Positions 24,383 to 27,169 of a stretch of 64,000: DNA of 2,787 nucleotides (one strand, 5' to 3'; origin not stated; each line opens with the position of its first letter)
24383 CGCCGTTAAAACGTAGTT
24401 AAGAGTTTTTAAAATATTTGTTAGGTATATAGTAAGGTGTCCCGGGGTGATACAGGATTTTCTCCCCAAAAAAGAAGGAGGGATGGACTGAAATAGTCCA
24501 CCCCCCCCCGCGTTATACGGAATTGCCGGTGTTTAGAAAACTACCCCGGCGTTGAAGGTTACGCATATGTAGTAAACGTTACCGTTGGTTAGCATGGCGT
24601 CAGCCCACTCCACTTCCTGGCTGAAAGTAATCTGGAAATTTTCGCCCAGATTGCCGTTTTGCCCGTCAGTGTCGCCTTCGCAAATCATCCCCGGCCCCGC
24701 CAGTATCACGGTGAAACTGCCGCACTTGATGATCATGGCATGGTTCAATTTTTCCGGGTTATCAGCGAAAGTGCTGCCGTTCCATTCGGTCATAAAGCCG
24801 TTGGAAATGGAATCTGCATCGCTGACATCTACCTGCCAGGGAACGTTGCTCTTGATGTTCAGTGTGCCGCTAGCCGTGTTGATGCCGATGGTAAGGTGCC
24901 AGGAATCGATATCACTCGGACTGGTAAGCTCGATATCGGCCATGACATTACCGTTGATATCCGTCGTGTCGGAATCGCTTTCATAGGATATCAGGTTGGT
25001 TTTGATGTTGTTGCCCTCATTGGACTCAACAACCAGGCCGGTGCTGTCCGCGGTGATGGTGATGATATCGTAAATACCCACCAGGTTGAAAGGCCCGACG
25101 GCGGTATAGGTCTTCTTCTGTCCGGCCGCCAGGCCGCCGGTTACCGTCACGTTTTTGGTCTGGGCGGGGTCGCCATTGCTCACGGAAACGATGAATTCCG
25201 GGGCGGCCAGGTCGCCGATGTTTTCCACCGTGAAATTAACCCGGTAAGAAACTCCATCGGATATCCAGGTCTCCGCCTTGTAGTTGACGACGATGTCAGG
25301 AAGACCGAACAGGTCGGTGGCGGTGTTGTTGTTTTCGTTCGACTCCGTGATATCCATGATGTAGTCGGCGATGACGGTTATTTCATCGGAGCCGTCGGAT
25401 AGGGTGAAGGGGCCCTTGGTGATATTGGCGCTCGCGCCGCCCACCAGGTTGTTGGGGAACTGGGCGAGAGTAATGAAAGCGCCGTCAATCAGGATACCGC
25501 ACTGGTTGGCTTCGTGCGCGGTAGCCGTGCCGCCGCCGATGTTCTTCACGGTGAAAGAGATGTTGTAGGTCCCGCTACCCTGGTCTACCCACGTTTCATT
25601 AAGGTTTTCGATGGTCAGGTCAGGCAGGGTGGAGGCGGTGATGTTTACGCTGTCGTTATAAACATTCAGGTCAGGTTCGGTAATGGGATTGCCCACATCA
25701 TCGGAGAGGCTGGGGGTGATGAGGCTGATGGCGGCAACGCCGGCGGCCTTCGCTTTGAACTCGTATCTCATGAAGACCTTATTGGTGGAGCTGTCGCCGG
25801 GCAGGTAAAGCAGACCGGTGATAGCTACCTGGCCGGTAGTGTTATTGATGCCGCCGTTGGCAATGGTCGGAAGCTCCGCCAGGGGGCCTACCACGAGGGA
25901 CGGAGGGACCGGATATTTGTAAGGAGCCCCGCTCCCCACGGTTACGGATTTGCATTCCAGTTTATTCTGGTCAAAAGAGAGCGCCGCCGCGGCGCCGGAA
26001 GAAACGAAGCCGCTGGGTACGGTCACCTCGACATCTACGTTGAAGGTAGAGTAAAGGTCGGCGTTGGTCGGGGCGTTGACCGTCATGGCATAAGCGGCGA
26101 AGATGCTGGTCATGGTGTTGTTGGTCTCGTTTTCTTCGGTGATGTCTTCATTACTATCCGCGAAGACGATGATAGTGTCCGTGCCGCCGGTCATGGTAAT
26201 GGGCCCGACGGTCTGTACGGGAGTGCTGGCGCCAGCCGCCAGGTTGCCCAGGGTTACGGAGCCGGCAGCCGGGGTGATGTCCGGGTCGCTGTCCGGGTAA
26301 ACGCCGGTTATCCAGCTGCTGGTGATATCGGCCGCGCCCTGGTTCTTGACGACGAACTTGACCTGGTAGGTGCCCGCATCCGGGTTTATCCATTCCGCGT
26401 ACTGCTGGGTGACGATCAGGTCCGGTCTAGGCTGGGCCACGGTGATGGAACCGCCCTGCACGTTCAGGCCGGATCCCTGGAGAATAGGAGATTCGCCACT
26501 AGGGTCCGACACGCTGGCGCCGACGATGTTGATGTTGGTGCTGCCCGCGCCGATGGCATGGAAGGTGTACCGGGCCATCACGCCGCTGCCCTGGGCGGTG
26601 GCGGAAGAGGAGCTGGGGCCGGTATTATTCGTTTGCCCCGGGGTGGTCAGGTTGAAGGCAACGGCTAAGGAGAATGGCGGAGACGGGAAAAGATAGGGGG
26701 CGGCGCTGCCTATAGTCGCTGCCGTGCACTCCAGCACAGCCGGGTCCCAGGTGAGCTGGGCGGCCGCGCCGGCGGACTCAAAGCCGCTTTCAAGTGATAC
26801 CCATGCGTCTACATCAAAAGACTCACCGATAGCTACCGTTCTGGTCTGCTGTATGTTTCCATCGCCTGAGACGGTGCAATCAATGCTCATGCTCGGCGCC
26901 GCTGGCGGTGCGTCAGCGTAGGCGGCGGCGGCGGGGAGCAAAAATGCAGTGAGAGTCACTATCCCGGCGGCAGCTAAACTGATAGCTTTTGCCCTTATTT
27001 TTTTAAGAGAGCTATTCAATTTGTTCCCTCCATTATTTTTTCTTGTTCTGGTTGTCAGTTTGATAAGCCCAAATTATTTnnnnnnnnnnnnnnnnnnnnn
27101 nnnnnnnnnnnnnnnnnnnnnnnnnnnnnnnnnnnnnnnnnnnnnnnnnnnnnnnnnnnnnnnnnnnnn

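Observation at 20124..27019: Four cohesin-like modules on three secreted proteins, only one of them membrane-anchored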

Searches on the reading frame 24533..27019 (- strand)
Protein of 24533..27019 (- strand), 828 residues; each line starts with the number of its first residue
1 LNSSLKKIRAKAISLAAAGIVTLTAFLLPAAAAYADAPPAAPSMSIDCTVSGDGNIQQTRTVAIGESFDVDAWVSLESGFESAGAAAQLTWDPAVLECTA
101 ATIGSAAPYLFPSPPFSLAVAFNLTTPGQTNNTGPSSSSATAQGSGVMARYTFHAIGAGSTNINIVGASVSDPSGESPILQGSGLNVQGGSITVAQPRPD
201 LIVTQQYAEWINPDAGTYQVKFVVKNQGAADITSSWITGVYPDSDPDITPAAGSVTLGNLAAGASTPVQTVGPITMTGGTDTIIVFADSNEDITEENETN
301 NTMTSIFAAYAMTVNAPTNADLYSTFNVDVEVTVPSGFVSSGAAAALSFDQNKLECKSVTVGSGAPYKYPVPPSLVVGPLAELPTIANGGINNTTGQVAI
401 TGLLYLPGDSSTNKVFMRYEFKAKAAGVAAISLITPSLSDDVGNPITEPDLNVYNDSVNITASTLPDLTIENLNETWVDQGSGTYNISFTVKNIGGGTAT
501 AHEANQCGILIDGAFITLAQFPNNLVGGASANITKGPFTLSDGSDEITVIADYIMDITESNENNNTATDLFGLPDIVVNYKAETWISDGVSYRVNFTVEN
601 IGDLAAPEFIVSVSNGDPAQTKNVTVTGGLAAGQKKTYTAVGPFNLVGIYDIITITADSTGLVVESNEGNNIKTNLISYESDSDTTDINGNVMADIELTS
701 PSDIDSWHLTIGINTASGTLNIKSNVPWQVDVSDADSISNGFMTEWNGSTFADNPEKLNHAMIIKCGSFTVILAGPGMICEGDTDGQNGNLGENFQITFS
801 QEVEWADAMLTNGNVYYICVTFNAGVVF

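Call 3: search_protein_families(library=pfam, proteins=[window:24533-27019:-], max_evalue=1)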
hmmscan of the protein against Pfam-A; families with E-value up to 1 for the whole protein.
window:24533-27019:- (828 aa): 2 families
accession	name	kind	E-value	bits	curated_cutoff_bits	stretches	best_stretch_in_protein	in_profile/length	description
PF07705.17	CARDB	-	7.1e-39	132.5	22.7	3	198-304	1-100/101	CARDB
PF09478.16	CBM49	-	0.2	12.4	23.4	0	204-235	5-36/80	Carbohydrate binding domain CBM49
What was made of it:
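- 26117..26425 (-): CARDB repeat 1 of the 828-aa protein. Pfam CARDB best stretch aa 198-304 (call 3).
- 25325..25624 (-): CARDB repeat 2 of the 828-aa protein. Pfam CARDB, 3 stretches (call 3).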

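Call 50: search_protein_families(library=ncbifam, proteins=[window:24533-27019:-], max_evalue=1)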
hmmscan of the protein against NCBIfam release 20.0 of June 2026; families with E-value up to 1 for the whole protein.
window:24533-27019:- (828 aa): 1 family
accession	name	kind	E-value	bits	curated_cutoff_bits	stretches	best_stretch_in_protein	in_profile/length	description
TIGR02588.1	TIGR02588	hypoth_equivalog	0.0064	16.5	95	0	199-233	34-66/122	TIGR02588 family protein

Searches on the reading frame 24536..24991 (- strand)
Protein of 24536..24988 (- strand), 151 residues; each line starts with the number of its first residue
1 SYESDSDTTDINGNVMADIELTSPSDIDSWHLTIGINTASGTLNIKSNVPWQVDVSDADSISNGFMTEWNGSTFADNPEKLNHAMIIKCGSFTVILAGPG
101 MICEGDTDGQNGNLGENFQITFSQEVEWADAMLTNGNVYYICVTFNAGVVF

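Call 41: search_protein_families(library=pfam, proteins=[window:24536-24988:-], max_evalue=10)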
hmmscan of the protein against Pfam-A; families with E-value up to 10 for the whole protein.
seq(151 aa): 1 family
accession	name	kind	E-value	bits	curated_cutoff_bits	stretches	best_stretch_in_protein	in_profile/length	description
PF20077.4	CcmD_alt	-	0.13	12.8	23.5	1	122-141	13-35/61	CcmD family protein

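Call 55: search_protein_families(library=pfam, alignment_id=A5, max_evalue=10)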
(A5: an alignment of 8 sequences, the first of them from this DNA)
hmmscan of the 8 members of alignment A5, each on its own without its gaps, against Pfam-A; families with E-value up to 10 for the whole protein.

A. member 1, seq(151 aa): 1 family
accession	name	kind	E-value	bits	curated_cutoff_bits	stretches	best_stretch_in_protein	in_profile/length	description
PF20077.4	CcmD_alt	-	0.13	12.8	23.5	1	122-141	13-35/61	CcmD family protein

B. families by the number of members that match (of 8 scanned): 5 families
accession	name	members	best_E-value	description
PF04237.18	YjbR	1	0.04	YjbR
PF10379.14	nec1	1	0.092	Virulence protein nec1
PF02012.26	BNR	1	0.12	BNR/Asp-box repeat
PF20077.4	CcmD_alt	1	0.13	CcmD family protein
PF13715.12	CarbopepD_reg_2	1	0.75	CarboxypepD_reg-like domain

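Call 69: predict_structure(alignment_id=A7)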
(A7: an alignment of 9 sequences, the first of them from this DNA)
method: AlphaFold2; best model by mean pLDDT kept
length: 152 residues; sequences in the alignment: 9
mean_pLDDT: 86.0   pTM: 0.78
mean pLDDT of the five models: 86.0, 77.6, 49.7, 38.8, 35.8
residues with pLDDT >= 90: 98; 70-90: 32; 50-70: 9; < 50: 13
segments of 3 or more residues with pLDDT < 50: 1-5, 7-14
pLDDT, mean of each block of 10 residues (from residue 1): 43 62 92 96 92 91 94 92 97 92 86 75 97 90 93 75
secondary structure, 60 per line:
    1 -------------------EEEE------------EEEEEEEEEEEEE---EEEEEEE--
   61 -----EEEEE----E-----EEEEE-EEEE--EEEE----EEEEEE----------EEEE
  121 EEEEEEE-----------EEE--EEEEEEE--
elements in order: E20-23 E36-48 E52-58 E66-70 E81-85 E87-90 E93-96 E101-106 E117-127 E139-141 E144-150
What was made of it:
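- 24536..24991 (-): C-terminal domain of the 828-aa protein (aa 677-828): a conserved family with no Pfam match and a pilin-like beta-sandwich model. AF2 pLDDT 86, pTM 0.78 (call 69).
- On Donor-strand (chaperone-usher-type) pilin fold, considered for the 828-aa protein's C-terminal domain: AF2 pLDDT 86 (call 69).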

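Call 73: fold_search(model_id=the predicted structure, library=pdb)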
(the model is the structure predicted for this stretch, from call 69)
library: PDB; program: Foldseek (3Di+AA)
matches with E <= 10: 816; with E <= 0.001: 1
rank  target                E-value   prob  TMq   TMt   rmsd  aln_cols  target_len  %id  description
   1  6fjy_B                3.8e-04  1.00  0.46  0.27   6.6       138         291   15  Crystal structure of CsuC-CsuE chaperone-tip adhesion subunit pre-assembly complex from archaic chaperone-usher Csu pi (released 2018-05-16)
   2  8ehs_A                1.3e-03  1.00  0.46  0.48  10.4       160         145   16  Cryo-EM reconstruction of the CS17 bacterial adhesion pili (released 2023-03-22)
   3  6k73_C                1.3e-03  1.00  0.42  0.25   6.1       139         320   11  Chaperone-tip adhesin complex is vital for synergistic activation of CFA/I fimbriae biogenesis (released 2020-06-10)
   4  3jwn_G                1.3e-03  1.00  0.45  0.47   6.5       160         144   13  Complex of FimC, FimF, FimG and FimH (released 2010-06-16)
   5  9h8b_A0               2.0e-03  1.00  0.48  0.49   9.3       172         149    9  Ex vivo cannulae fiber structure of Pyrodictium abyssi (released 2024-12-18)
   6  8eht_B                2.3e-03  1.00  0.48  0.44  16.8       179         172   11  Cryo-EM reconstruction of the CS20 bacterial adhesion pili (released 2023-03-22)
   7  9fy9_F                2.5e-03  1.00  0.48  0.51   6.1       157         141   13  Cryo-EM structure of the type 1 chaperone-usher pilus FimD-tip complex (FimDHGFC) - Conformer 1 (released 2025-06-04)
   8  4y2l_B                2.7e-03  1.00  0.46  0.46  10.6       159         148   11  Structure of CFA/I pili major subunit CfaB trimer (released 2016-08-10)
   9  5flu_A                2.8e-03  1.00  0.51  0.48  14.7       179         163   11  Structure of a Chaperone-Usher pilus reveals the molecular basis of rod uncoilin (released 2016-01-13)
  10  9fx0_A                3.5e-03  1.00  0.52  0.51   8.9       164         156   11  Cryo-EM structure of the type 1 pilus tip-to-rod transition (released 2025-06-04)
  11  6k73_D                3.7e-03  0.97  0.35  0.21   7.3       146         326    8  Chaperone-tip adhesin complex is vital for synergistic activation of CFA/I fimbriae biogenesis (released 2020-06-10)
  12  4y2l_D                4.6e-03  1.00  0.48  0.48  10.4       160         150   11  Structure of CFA/I pili major subunit CfaB trimer (released 2016-08-10)
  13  2uy6_B                4.6e-03  0.99  0.44  0.44   7.3       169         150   15  Crystal structure of the P pilus rod subunit PapA (released 2007-05-29)
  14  9fwz_E                5.4e-03  1.00  0.49  0.53   4.8       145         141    8  Cryo-EM structure of the type 1 pilus assembly platform as part of the FimA-bound chaperone-usher pilus complex (Local (released 2025-06-04)
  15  4y2l_F                5.7e-03  1.00  0.46  0.47  10.5       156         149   10  Structure of CFA/I pili major subunit CfaB trimer (released 2016-08-10)
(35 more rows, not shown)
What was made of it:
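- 24536..24991 (-): Foldseek best hits are mostly donor-strand pilins (CsuE, FimG/F, CfaB, PapA, cannulae, TasA), TM 0.45-0.55 (call 73).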

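Call 90: search_solved_structures(query=A7, max_evalue=10)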
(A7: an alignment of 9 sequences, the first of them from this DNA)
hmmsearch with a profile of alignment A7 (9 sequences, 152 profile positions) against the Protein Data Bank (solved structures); distinct sequences matched with E-value up to 10: 0.
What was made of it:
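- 24536..24991 (-): No Pfam or PDB sequence match (calls 55, 90).
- On Donor-strand (chaperone-usher-type) pilin fold, considered for the 828-aa protein's C-terminal domain: No sequence match (calls 55, 90).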

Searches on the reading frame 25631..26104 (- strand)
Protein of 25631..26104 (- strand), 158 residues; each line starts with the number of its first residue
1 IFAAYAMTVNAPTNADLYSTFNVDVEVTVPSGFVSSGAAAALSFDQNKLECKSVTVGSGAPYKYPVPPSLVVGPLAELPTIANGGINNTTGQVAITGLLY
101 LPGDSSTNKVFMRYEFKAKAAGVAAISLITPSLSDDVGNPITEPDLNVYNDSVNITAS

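Call 6: search_protein_families(library=pfam, proteins=[window:25631-26104:-], max_evalue=10)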
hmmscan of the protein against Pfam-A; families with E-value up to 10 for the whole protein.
seq(158 aa): 1 family
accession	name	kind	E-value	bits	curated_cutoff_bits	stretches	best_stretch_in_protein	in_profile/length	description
PF00963.24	Cohesin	-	0.013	16.1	24.1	1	19-137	14-122/139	Cohesin domain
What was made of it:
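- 25616..26104 (-): Cohesin module B of the 828-aa protein (aa 306-468). Pfam Cohesin 16.1 bits (call 6).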

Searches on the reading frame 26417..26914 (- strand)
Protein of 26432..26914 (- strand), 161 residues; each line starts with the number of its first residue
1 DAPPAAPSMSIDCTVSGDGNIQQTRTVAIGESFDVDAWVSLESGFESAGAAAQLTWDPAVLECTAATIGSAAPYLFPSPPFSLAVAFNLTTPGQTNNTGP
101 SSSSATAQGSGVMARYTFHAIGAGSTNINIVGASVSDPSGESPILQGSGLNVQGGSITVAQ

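Call 6: search_protein_families(library=pfam, proteins=[window:26432-26914:-], max_evalue=10)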
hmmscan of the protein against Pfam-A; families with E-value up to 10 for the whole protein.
seq(161 aa): 1 family
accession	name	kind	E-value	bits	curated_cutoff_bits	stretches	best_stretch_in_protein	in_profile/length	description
PF00963.24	Cohesin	-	0.013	16.1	24.1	1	24-144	8-128/139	Cohesin domain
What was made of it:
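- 26417..26905 (-): Cohesin module A of the 828-aa protein (aa 39-201). Pfam Cohesin 16.1 bits over profile positions 8-128 of 139 (call 6).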

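Call 7: search_solved_structures(query=A1, max_evalue=10, show_alignments=2)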
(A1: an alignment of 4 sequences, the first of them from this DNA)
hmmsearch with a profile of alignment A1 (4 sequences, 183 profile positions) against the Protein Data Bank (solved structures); distinct sequences matched with E-value up to 10: 0.
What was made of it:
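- Tried and rejected: A profile of just the four window modules found no solved structure (call 7).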

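Call 18: search_protein_representatives(alignment_id=A1)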
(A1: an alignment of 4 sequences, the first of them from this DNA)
Query: 4 sequences, 183 profile positions. Proteins with E-value up to 0.001 (for the whole library): 219; up to 1e-10: 34; up to 1e-30: 3. The best 150 are listed.
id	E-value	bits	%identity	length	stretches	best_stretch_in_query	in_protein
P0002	3.3e-136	467.1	-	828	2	2-183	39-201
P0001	4.3e-77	274.4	-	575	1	1-183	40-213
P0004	2.2e-72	259.0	-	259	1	1-182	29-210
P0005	2.3e-26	109.1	-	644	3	20-147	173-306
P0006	5.3e-26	107.9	-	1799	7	10-148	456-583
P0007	1.2e-24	103.5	-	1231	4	22-138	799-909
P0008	5.9e-23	98.0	-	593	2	20-183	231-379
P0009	7.7e-22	94.3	-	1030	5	32-156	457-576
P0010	1.4e-20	90.2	-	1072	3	22-181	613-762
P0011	2.6e-19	86.1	-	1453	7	4-151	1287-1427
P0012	7.7e-19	84.5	-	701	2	7-170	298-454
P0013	1.2e-18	83.9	-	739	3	20-145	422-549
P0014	6.8e-18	81.5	-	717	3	3-151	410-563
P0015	7.9e-18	81.2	-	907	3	23-146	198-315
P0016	1.7e-17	80.2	-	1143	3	25-172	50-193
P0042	2.5e-09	53.6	-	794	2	23-181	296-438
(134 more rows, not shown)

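Call 19: search_protein_families(library=pfam, proteins=[P0005, P0006, P0007, P0008, P0009, P0010, P0012, P0013, P0014, P0015], max_evalue=0.001)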
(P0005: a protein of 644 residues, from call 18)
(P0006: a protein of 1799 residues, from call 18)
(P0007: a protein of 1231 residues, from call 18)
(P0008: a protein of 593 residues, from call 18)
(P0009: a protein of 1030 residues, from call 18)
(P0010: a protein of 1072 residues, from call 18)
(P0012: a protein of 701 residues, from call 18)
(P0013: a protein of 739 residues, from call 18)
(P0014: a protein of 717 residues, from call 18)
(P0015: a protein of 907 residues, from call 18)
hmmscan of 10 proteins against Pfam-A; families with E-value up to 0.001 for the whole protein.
P0005 (644 aa): 1 family
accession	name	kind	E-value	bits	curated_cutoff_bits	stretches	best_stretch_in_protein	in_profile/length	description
PF00404.24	Dockerin_1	-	2.8e-07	31.1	22.9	1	589-633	2-53/57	Dockerin type I domain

P0006 (1799 aa): 4 families
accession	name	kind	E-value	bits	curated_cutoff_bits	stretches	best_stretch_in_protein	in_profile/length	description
PF02412.23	TSP_3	-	4e-39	132.4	25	3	1345-1382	1-36/36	Thrombospondin type 3 repeat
PF24517.2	CBM96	-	3.5e-23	82.6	26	1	1501-1657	3-155/164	Carbohydrate-binding module family 96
PF00963.24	Cohesin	-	3.3e-13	50.5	24.1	0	75-201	11-134/139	Cohesin domain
PF18884.5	TSP3_bac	-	2.4e-06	27.7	25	1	1708-1729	1-22/22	Bacterial TSP3 repeat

P0007 (1231 aa): 2 families
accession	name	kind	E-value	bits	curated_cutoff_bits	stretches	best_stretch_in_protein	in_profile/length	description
PF00963.24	Cohesin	-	6.7e-33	114.3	24.1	3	44-177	10-139/139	Cohesin domain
PF00404.24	Dockerin_1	-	3e-05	24.6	22.9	1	238-285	2-52/57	Dockerin type I domain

P0008 (593 aa): 2 families
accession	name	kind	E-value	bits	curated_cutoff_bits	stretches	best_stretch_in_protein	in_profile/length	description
PF07705.17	CARDB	-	1.1e-20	74.2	22.7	1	377-476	2-100/101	CARDB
PF18998.6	Flg_new_2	-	2.9e-06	27.6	23.6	1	503-565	9-71/73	Divergent InlB B-repeat domain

P0009 (1030 aa): 5 families
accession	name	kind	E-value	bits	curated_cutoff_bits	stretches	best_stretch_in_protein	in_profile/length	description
PF00963.24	Cohesin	-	1.7e-48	164.8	24.1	5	297-435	3-139/139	Cohesin domain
PF13676.11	TIR_2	-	6.9e-33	114.2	28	1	91-212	1-122/122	TIR domain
PF01582.25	TIR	-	2.4e-15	57.2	21.3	1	91-194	4-105/179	TIR domain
PF08937.16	ThsB_TIR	-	3e-06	28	21.2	1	92-169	1-85/100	Thoeris protein ThsB, TIR-like domain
PF23039.2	TMEM132_3rd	-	0.00024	21.2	27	0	584-638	8-61/147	TMEM132 cohesin-like domain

P0010 (1072 aa): 3 families
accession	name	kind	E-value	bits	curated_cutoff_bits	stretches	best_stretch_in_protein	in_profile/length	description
PF00963.24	Cohesin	-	8.1e-12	46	24.1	0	616-737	11-123/139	Cohesin domain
PF09394.16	Inhibitor_I42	-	1.3e-05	25.8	27.2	0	285-321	44-80/91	Chagasin family peptidase inhibitor I42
PF00404.24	Dockerin_1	-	2.3e-05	25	22.9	0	115-136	30-51/57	Dockerin type I domain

P0012 (701 aa): 1 family
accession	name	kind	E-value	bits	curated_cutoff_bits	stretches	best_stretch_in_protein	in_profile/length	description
PF07705.17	CARDB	-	1.2e-34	119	22.7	2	447-546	2-100/101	CARDB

P0013 (739 aa): 1 family
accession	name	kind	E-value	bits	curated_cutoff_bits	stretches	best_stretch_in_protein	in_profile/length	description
PF00963.24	Cohesin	-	1e-15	58.6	24.1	2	37-177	2-137/139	Cohesin domain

P0014 (717 aa): 1 family
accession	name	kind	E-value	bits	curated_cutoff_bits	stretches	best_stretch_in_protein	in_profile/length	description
PF00963.24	Cohesin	-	1.1e-10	42.3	24.1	0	439-481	12-53/139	Cohesin domain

P0015 (907 aa): 1 family
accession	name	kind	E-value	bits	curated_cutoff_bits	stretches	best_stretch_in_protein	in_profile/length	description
PF07705.17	CARDB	-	5.9e-41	139.2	22.7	3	589-686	3-100/101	CARDB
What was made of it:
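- On Cohesin (Pfam PF00963 / cohesin superfamily): Top profile hits carry PF00963 at 42-165 bits (call 19).
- The top hits carry Pfam Cohesin above threshold; in P0010 the Pfam stretch coincides with the matched region, and P0007 and P0009 carry several Cohesin stretches (calls 18, 19).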

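Call 91: find_encoding_contigs(protein=P0013, flank=10000, max_places=2)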
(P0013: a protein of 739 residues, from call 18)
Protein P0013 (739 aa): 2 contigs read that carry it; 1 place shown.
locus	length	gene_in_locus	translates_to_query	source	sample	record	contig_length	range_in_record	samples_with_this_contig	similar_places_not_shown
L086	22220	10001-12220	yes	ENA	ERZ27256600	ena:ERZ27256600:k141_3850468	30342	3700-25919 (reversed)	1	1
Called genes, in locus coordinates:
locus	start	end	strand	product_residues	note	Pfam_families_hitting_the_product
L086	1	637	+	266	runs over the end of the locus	PF01209:Ubie_methyltran, PF13847:Methyltransf_31, PF08241:Methyltransf_11, PF08242:Methyltransf_12, PF13649:Methyltransf_25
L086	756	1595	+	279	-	PF02517:Rce1-like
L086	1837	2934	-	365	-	PF01609:DDE_Tnp_1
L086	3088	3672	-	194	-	PF13683:rve_3, PF13333:rve_2 (faint)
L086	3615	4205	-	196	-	-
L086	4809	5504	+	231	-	PF00072:Response_reg, PF00196:GerE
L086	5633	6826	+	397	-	PF12849:PBP_like_2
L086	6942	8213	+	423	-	PF00963:Cohesin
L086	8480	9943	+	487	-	-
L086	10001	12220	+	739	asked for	PF00963:Cohesin (faint)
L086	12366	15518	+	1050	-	-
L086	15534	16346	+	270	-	PF00963:Cohesin (weak)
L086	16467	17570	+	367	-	PF12849:PBP_like_2 (faint)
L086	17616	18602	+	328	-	PF00528:BPD_transp_1 (weak)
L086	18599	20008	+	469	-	PF00528:BPD_transp_1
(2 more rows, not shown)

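Call 92: find_encoding_contigs(protein=P0042, flank=10000, max_places=2)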
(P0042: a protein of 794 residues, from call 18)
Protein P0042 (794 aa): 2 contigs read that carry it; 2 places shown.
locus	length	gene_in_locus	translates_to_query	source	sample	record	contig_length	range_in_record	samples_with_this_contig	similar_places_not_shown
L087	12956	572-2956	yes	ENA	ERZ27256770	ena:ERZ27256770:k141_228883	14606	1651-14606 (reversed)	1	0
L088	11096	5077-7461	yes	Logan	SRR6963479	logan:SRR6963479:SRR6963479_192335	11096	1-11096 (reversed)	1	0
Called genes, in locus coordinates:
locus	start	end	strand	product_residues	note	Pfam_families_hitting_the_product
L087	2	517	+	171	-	?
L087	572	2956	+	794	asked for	PF00963:Cohesin (weak), PF07705:CARDB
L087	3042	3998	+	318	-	-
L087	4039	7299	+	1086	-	PF00963:Cohesin (faint), PF00041:fn3 (faint), PF07705:CARDB, PF25833:Fn3_SaeA_3rd (faint)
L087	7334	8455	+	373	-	PF00963:Cohesin, PF07705:CARDB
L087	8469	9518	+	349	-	PF12849:PBP_like_2 (faint)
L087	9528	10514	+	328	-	PF00528:BPD_transp_1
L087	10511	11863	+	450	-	PF00528:BPD_transp_1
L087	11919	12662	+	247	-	PF00005:ABC_tran, PF13304:AAA_21 (weak)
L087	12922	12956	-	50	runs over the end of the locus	-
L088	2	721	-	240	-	?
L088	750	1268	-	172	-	PF22769:DCD, PF00692:dUTPase (weak)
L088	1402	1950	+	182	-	PF13238:AAA_18, PF13671:AAA_33 (weak), PF13207:AAA_17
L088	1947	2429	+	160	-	PF00383:dCMP_cyt_deam_1, PF14437:MafB19-deam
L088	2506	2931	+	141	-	-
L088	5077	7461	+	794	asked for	PF00963:Cohesin (weak), PF07705:CARDB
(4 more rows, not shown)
